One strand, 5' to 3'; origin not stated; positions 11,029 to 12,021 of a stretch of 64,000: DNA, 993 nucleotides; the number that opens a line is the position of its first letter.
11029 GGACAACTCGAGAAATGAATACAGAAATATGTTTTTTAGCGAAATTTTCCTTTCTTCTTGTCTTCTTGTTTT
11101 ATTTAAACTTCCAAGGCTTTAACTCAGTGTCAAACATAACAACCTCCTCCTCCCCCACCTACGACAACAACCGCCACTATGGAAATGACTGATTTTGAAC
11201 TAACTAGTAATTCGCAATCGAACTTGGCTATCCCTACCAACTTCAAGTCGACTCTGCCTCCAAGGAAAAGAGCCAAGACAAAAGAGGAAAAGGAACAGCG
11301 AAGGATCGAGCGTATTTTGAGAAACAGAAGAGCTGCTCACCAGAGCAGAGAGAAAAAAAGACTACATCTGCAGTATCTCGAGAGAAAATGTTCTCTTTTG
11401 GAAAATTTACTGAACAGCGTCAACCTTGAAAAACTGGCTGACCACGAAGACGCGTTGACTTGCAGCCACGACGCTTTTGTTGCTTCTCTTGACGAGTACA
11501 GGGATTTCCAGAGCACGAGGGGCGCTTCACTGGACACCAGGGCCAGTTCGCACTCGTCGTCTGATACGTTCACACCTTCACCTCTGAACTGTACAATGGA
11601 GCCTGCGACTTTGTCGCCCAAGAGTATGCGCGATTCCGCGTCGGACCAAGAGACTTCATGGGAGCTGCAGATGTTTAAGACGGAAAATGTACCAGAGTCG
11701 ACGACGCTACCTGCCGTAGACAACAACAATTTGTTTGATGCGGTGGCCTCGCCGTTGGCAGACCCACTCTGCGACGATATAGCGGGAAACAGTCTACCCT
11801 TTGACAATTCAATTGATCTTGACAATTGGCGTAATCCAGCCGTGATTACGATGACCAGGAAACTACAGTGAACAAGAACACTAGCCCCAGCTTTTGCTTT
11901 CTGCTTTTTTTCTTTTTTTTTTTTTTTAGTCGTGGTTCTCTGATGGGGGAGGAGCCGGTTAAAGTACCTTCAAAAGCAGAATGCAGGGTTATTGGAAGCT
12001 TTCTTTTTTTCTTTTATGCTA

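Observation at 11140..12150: HAC1 locus carries the full set of unconventional-splicing and translational-attenuation signals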

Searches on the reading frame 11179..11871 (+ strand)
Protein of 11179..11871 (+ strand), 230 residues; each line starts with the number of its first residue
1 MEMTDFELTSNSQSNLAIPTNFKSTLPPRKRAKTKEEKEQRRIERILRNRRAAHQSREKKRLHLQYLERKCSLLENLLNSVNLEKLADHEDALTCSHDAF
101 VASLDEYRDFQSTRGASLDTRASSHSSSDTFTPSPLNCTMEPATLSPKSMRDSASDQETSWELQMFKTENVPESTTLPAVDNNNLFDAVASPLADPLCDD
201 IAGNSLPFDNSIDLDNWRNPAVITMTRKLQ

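Call 14: find_homologous_proteins(query=window:11179-11868:+)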
Query window:11179-11868:+ (230 aa): 353 proteins with E <= 0.001 among 1010 candidates; the best 120 are listed.
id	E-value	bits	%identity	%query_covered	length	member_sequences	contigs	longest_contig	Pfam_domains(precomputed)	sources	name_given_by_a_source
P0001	1.8e-142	490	99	99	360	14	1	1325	-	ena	-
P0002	7.4e-139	479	99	96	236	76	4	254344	-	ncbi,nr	ncbi:ANL_HP_G0134380.mRNA.1.CDS.1 [Saccharomyces cerevisiae]|nr:ANL_HP_G0011710.mRNA.1.CDS.1 [Saccha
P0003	2.2e-138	477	100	96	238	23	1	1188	-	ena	-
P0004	6.8e-133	459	91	100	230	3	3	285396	-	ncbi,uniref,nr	ncbi:HAC1-like protein [Saccharomyces kudriavzevii IFO 1802]|uniref:HAC1-like protein n=2 Tax=Saccha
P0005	7.0e-123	426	92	99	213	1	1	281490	-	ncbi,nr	ncbi:CFF_collapsed_G0017020.mRNA.1.CDS.1 [Saccharomyces cerevisiae]|nr:CFF_collapsed_G0017020.mRNA.1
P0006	1.3e-121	422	85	100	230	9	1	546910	-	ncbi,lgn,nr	ncbi:hypothetical protein N7582_001697 [Saccharomyces uvarum]|nr:hypothetical protein N7582_001697 [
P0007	1.4e-37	148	42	90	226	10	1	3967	-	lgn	-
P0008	3.4e-32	130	45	91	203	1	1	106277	PF00170.27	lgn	-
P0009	3.0e-31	127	39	89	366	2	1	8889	-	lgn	-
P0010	3.2e-31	127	42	95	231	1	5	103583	PF00170.27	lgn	-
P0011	4.7e-31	126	39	89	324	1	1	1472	-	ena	-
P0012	5.8e-31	126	42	90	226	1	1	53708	-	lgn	-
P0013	2.2e-30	124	40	93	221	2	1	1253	PF00170.27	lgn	-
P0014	2.9e-30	124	43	92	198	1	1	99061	PF00170.27,PF07716.21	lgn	-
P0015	3.6e-30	124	42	90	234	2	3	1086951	-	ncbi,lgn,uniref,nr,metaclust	ncbi:LAFE_0B08966g1_1 [Lachancea fermentati]|uniref:LAFE_0B08966g1_1 n=1 Tax=Lachancea fermentati Ta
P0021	1.0e-28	119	60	43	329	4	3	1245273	-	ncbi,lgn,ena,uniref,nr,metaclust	ncbi:hypothetical protein NCAS_0C03780 [Naumovozyma castellii]|uniref:BZIP domain-containing protein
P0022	1.2e-28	119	39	92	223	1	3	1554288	PF00170.27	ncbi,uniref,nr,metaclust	ncbi:hypothetical protein ZYGR_0S00270 [Zygosaccharomyces rouxii]|uniref:ZYRO0F03102p n=2 Tax=Zygosa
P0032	1.4e-27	115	54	54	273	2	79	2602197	PF00170.27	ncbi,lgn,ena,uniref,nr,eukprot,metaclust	ncbi:transcription factor HAC1 [Kluyveromyces lactis]|uniref:KLLA0F08976p n=1 Tax=Kluyveromyces lact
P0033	1.6e-27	115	43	92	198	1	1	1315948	PF00170.27,PF07716.21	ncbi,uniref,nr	ncbi:hypothetical protein HG536_0B06660 [Torulaspora globosa]|uniref:BZIP domain-containing protein 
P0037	9.8e-27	112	80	28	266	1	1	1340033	-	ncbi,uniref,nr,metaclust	ncbi:hypothetical protein KAFR_0C03510 [Kazachstania africana CBS 2517]|uniref:BZIP domain-containin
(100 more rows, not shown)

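Call 15: find_encoding_contigs(protein=P0004, flank=3000, max_places=3)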
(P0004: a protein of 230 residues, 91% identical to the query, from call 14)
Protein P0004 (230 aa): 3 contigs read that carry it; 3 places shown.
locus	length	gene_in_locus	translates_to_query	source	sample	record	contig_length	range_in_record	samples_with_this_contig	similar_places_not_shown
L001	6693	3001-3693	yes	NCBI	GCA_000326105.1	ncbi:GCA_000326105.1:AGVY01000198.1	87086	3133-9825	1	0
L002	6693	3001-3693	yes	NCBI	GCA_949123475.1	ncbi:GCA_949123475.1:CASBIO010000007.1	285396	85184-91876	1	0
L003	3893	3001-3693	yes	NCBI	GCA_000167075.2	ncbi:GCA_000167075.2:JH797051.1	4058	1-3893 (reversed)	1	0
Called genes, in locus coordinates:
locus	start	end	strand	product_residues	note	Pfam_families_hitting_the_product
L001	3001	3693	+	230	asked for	-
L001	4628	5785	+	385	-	PF00266:Aminotran_5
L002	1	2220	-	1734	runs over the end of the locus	PF00069:Pkinase, PF03109:ABC1 (faint), PF07714:PK_Tyr_Ser-Thr, PF00069:Pkinase, PF00072:Response_reg (weak)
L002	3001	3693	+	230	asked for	-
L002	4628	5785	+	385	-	PF00266:Aminotran_5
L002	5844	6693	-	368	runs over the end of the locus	PF00069:Pkinase, PF07714:PK_Tyr_Ser-Thr, PF17667:Pkinase_fungal (weak)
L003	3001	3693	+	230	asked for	-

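Call 16: find_encoding_contigs(protein=P0006, flank=3000, max_places=2)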
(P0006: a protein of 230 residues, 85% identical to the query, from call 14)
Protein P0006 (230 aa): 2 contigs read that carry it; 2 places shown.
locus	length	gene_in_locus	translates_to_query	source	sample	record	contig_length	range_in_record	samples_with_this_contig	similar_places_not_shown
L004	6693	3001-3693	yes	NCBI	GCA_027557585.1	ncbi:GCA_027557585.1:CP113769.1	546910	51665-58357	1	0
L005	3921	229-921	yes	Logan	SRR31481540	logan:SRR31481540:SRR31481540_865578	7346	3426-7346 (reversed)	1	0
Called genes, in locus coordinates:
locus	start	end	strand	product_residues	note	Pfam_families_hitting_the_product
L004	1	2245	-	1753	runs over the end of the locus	PF00069:Pkinase, PF03109:ABC1 (faint), PF07714:PK_Tyr_Ser-Thr, PF00069:Pkinase, PF00072:Response_reg (weak)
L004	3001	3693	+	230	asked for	-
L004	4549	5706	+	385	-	PF00266:Aminotran_5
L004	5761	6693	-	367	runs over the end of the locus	PF00069:Pkinase, PF07714:PK_Tyr_Ser-Thr, PF17667:Pkinase_fungal (weak)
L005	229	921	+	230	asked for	-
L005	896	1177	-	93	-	-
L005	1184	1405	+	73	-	-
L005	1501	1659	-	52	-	-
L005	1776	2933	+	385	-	PF00266:Aminotran_5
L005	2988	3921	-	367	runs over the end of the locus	PF00069:Pkinase, PF07714:PK_Tyr_Ser-Thr, PF17667:Pkinase_fungal (weak)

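Call 17: list_cluster_members(proteins=[P0002, P0003, P0004, P0006])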
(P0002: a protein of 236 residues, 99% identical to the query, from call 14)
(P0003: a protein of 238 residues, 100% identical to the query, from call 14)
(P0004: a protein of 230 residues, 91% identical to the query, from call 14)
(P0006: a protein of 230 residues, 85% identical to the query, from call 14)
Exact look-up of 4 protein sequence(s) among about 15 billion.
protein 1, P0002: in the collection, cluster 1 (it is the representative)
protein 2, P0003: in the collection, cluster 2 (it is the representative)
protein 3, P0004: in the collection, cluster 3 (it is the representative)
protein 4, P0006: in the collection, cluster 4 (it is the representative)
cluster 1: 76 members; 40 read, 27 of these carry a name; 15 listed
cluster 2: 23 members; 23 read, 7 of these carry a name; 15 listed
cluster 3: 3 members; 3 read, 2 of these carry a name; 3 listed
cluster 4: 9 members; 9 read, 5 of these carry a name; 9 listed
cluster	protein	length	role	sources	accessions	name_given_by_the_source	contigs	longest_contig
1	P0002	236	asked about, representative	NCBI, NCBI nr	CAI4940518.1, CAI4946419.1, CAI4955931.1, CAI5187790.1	ANL_HP_G0134380.mRNA.1.CDS.1 [Saccharomyces cerevisiae] | ANL_HP_G0011710.mRNA.1.CDS.1 [Saccharomyces cerevisiae]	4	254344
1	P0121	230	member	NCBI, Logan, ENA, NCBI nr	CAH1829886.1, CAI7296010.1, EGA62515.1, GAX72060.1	transcription factor that binds to CRE motif [Saccharomyces cerevisiae] | Hac1p [Saccharomyces cerevisiae FostersO]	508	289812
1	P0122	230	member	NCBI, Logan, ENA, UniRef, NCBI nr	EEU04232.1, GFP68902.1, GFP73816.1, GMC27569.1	transcriptional activator HAC1 [Saccharomyces cerevisiae] | Transcription factor that binds to CRE motif n=2 Tax=Saccharomyces TaxID=4930 ... | Hac1p [Saccharomyces cerevisiae JAY291]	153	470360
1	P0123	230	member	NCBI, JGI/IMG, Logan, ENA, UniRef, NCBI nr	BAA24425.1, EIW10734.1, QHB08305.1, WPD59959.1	Hac1 [Saccharomyces cerevisiae] | transcriptional activator HAC1 | Isoform U of Transcriptional activator HAC1 n=2 Tax=Saccharomyces cerevisiae TaxID=4932 ...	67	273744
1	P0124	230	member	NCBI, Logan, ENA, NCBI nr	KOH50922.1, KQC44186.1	Basic leucine zipper (bZIP) transcription factor [Saccharomyces cerevisiae] | HAC1p Basic leucine zipper (bZIP) transcription factor [Saccharomyces boulardii (nom. ...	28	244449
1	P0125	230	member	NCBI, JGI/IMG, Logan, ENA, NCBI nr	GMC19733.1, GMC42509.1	unnamed protein product [Saccharomyces cerevisiae]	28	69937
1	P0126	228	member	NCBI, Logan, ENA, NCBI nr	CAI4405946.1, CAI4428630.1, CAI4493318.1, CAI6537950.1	CNT_collapsed_G0015500.mRNA.1.CDS.1 [Saccharomyces cerevisiae] | CNB_1a_G0016730.mRNA.1.CDS.1 [Saccharomyces cerevisiae]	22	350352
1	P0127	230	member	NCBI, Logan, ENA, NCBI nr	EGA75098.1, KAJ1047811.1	Hac1p [Saccharomyces cerevisiae AWRI796]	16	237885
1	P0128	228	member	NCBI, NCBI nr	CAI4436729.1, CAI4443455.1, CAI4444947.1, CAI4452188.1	AQG_2a_G0017070.mRNA.1.CDS.1 [Saccharomyces cerevisiae] | AAR_G0016990.mRNA.1.CDS.1 [Saccharomyces cerevisiae]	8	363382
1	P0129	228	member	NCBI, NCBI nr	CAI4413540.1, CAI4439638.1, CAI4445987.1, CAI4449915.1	AIF_collapsed_G0013920.mRNA.1.CDS.1 [Saccharomyces cerevisiae] | AFI_G0016620.mRNA.1.CDS.1 [Saccharomyces cerevisiae]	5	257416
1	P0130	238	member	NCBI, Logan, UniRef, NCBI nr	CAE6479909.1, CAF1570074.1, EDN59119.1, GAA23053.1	conserved protein [Saccharomyces cerevisiae YJM789] | K7_Hac1p n=2 Tax=Saccharomyces cerevisiae TaxID=4932 RepID=G2WDB0_YEASK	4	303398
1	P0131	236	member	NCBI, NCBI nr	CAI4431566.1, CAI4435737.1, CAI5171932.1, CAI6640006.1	ANL_collapsed_G0016650.mRNA.1.CDS.1 [Saccharomyces cerevisiae] | CEQ_1a_G0015630.mRNA.1.CDS.1 [Saccharomyces cerevisiae]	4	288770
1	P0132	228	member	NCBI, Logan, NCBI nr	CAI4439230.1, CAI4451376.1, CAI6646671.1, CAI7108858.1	APG_G0017080.mRNA.1.CDS.1 [Saccharomyces cerevisiae] | ABA_G0017030.mRNA.1.CDS.1 [Saccharomyces cerevisiae]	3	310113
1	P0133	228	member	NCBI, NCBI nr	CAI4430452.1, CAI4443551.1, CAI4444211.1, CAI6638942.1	CPA_1a_G0016730.mRNA.1.CDS.1 [Saccharomyces cerevisiae]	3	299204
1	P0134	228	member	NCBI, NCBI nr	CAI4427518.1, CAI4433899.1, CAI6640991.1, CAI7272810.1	AIC_G0016720.mRNA.1.CDS.1 [Saccharomyces cerevisiae] | CAS_1a_G0016690.mRNA.1.CDS.1 [Saccharomyces cerevisiae]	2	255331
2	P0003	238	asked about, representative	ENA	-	-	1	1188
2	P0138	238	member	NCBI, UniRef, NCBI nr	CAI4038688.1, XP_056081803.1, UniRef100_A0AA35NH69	hypothetical protein SMKI_06G0330 [Saccharomyces mikatae IFO 1815] | BZIP domain-containing protein n=1 Tax=Saccharomyces mikatae IFO 1815 TaxID=226126 ... | uncharacterized protein SMKI_06G0330 [Saccharomyces mikatae IFO 1815]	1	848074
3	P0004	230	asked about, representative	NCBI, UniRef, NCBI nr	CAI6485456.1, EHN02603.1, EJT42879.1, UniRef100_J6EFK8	HAC1-like protein [Saccharomyces kudriavzevii IFO 1802] | HAC1-like protein n=2 Tax=Saccharomyces TaxID=4930 RepID=J6EFK8_SACK1 | Hac1p [Saccharomyces cerevisiae x Saccharomyces kudriavzevii VIN7]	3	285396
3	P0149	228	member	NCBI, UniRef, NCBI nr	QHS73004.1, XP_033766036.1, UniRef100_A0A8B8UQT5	transcription factor HAC1 [Saccharomyces paradoxus] | Transcription factor HAC1 n=1 Tax=Saccharomyces paradoxus TaxID=27291 ... | Hac1 [Saccharomyces paradoxus]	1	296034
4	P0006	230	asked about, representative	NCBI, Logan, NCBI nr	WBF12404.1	hypothetical protein N7582_001697 [Saccharomyces uvarum]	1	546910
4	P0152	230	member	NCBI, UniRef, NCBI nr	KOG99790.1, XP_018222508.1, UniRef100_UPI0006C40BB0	transcription factor HAC1 [Saccharomyces eubayanus] | transcription factor HAC1 n=1 Tax=Saccharomyces eubayanus TaxID=1080349 ... | HAC1-like protein [Saccharomyces eubayanus]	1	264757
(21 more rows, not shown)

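Call 18: find_encoding_contigs(protein=P0149, flank=3000, max_places=1)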
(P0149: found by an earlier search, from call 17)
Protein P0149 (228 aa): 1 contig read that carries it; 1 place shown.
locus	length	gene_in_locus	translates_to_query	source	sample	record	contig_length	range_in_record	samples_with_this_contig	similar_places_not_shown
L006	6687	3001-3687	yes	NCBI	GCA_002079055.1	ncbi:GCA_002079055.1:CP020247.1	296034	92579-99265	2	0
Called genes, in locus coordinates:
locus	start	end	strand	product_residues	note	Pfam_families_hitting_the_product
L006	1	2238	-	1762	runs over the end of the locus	PF00069:Pkinase, PF03109:ABC1 (faint), PF07714:PK_Tyr_Ser-Thr, PF00069:Pkinase, PF00072:Response_reg (weak)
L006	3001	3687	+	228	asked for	-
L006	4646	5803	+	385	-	PF00266:Aminotran_5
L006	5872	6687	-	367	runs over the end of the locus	PF07714:PK_Tyr_Ser-Thr, PF00069:Pkinase, PF17667:Pkinase_fungal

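Call 19: find_encoding_contigs(protein=P0138, flank=3000, max_places=1)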
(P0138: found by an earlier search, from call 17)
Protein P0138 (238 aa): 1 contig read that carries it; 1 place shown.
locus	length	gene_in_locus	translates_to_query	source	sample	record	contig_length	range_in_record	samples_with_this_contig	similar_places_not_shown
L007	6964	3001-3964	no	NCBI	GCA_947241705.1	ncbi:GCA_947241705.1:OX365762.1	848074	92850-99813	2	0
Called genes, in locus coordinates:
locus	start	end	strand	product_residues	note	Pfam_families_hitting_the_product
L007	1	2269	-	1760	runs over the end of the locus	PF00069:Pkinase, PF03109:ABC1 (faint), PF07714:PK_Tyr_Ser-Thr, PF00069:Pkinase, PF00072:Response_reg (weak)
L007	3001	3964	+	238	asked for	-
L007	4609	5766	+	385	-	PF00266:Aminotran_5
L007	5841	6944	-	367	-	PF07714:PK_Tyr_Ser-Thr, PF00069:Pkinase, PF17667:Pkinase_fungal (weak)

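Call 20: find_encoding_contigs(protein=P0152, flank=3000, max_places=1)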
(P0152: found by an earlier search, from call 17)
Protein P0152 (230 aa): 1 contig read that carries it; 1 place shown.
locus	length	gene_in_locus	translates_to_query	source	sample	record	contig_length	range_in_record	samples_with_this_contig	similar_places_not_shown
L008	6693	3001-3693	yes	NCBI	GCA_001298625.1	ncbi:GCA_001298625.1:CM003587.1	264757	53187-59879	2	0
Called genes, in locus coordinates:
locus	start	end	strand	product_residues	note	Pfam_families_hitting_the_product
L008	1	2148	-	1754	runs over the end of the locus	PF00069:Pkinase, PF03109:ABC1 (faint), PF07714:PK_Tyr_Ser-Thr, PF00069:Pkinase, PF00072:Response_reg (weak)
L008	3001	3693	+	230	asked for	-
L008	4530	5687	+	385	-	PF00266:Aminotran_5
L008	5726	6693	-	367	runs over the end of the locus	PF00069:Pkinase, PF07714:PK_Tyr_Ser-Thr, PF17667:Pkinase_fungal (weak)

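Call 31: find_encoding_contigs(protein=P0021, flank=2500, max_places=1)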
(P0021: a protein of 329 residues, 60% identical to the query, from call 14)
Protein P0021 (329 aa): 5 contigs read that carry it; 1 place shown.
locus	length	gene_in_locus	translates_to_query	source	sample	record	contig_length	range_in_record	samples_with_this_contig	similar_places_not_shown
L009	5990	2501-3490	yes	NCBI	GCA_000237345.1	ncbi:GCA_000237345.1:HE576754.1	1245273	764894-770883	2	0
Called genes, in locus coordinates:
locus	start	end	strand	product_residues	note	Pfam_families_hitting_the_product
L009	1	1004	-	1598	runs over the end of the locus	PF00069:Pkinase, PF07714:PK_Tyr_Ser-Thr, PF00069:Pkinase, PF00072:Response_reg (weak)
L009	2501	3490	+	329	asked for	-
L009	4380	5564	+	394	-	PF00266:Aminotran_5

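Call 32: find_encoding_contigs(protein=P0022, flank=2500, max_places=1)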
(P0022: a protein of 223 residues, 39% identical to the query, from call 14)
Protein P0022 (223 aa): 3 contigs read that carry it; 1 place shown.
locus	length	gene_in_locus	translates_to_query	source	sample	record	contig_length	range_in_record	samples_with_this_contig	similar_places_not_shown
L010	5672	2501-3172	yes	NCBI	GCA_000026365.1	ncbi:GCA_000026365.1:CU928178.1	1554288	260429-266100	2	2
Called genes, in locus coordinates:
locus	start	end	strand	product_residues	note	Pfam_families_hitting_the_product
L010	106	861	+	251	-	PF00929:RNase_T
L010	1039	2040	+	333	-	PF14226:DIOX_N, PF03171:2OG-FeII_Oxy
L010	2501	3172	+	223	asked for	PF00170:bZIP_1 (faint)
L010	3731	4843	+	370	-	PF00266:Aminotran_5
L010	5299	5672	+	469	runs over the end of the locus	PF00464:SHMT, PF00155:Aminotran_1_2 (faint)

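Call 33: find_encoding_contigs(protein=P0032, flank=2500, max_places=1)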
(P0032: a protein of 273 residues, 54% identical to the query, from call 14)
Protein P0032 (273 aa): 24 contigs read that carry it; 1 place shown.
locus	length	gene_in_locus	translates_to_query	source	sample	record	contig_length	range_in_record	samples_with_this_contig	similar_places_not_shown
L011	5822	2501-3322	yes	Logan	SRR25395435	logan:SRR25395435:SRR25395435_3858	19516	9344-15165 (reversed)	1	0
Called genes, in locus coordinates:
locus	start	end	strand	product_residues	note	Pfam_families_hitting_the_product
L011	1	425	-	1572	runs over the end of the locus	PF00069:Pkinase, PF07714:PK_Tyr_Ser-Thr, PF14531:Kinase-like (faint), PF00069:Pkinase, PF00072:Response_reg (weak)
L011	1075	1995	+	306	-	PF00929:RNase_T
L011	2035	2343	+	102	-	-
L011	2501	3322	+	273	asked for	PF00170:bZIP_1 (faint)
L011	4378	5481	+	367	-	PF00266:Aminotran_5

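Call 34: find_encoding_contigs(protein=P0015, flank=2500, max_places=1)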
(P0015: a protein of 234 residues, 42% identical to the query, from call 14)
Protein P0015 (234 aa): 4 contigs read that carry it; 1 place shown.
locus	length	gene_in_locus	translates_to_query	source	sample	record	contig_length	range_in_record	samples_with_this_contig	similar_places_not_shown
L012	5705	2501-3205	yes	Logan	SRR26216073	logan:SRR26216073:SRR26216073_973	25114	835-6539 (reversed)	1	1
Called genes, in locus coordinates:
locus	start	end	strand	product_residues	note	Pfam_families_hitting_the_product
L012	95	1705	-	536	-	PF02934:GatB_N, PF02637:GatB_Yqey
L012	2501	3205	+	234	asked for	-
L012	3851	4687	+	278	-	PF00226:DnaJ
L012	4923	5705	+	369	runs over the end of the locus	PF00266:Aminotran_5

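Call 35: find_encoding_contigs(protein=P0033, flank=2500, max_places=1)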
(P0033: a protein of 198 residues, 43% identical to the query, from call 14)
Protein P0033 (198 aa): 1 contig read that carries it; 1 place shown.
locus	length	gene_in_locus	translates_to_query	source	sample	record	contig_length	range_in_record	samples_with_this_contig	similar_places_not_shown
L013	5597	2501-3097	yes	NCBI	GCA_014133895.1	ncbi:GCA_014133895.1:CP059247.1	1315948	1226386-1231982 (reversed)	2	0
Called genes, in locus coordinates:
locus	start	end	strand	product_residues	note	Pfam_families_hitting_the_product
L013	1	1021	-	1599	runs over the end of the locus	PF00069:Pkinase, PF07714:PK_Tyr_Ser-Thr, PF00069:Pkinase, PF00072:Response_reg (weak)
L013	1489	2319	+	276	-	PF00929:RNase_T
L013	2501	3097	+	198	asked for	PF07716:bZIP_2 (weak), PF00170:bZIP_1 (weak)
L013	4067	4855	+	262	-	-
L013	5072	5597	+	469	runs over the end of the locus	PF00464:SHMT, PF00155:Aminotran_1_2 (weak)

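Call 36: find_encoding_contigs(protein=P0037, flank=2500, max_places=1)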
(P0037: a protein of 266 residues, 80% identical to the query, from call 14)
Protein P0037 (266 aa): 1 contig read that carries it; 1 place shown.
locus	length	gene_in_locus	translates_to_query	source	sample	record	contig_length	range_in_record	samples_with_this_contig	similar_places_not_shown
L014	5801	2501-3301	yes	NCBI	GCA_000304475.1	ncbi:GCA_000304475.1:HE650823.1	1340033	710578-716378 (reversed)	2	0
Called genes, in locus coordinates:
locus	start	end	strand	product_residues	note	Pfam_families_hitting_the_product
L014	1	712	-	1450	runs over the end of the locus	PF00069:Pkinase, PF07714:PK_Tyr_Ser-Thr, PF03109:ABC1 (weak), PF00069:Pkinase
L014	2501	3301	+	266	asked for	-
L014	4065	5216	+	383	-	PF00266:Aminotran_5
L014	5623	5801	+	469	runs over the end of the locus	PF00464:SHMT, PF00155:Aminotran_1_2 (weak)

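Call 47: find_encoding_contigs(protein=window:11179-11871:+, flank=1500, max_places=8)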
Protein window:11179-11871:+ (230 aa): 24 contigs read that carry it; 4 places shown.
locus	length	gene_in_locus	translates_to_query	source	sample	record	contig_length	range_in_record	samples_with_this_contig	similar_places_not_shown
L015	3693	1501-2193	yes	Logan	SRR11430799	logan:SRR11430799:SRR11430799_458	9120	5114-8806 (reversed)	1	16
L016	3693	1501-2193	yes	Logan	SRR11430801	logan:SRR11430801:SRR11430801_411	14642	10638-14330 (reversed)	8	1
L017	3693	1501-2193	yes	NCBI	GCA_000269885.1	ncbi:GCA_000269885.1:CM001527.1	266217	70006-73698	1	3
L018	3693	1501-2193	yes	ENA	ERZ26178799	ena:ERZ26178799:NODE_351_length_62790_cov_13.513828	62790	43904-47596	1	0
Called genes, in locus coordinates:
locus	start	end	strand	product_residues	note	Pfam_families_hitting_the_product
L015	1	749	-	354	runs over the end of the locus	?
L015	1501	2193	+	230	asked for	-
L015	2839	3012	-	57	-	-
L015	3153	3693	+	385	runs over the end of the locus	PF00266:Aminotran_5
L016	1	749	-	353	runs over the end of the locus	?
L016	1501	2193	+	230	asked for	-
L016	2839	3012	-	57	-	-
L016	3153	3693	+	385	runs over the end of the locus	PF00266:Aminotran_5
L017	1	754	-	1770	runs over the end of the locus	-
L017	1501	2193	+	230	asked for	-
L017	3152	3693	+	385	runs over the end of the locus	PF00266:Aminotran_5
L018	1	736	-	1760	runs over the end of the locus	PF00069:Pkinase, PF03109:ABC1 (faint), PF07714:PK_Tyr_Ser-Thr, PF00069:Pkinase, PF00072:Response_reg (weak)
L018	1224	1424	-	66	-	-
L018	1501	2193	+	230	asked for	-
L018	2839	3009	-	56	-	-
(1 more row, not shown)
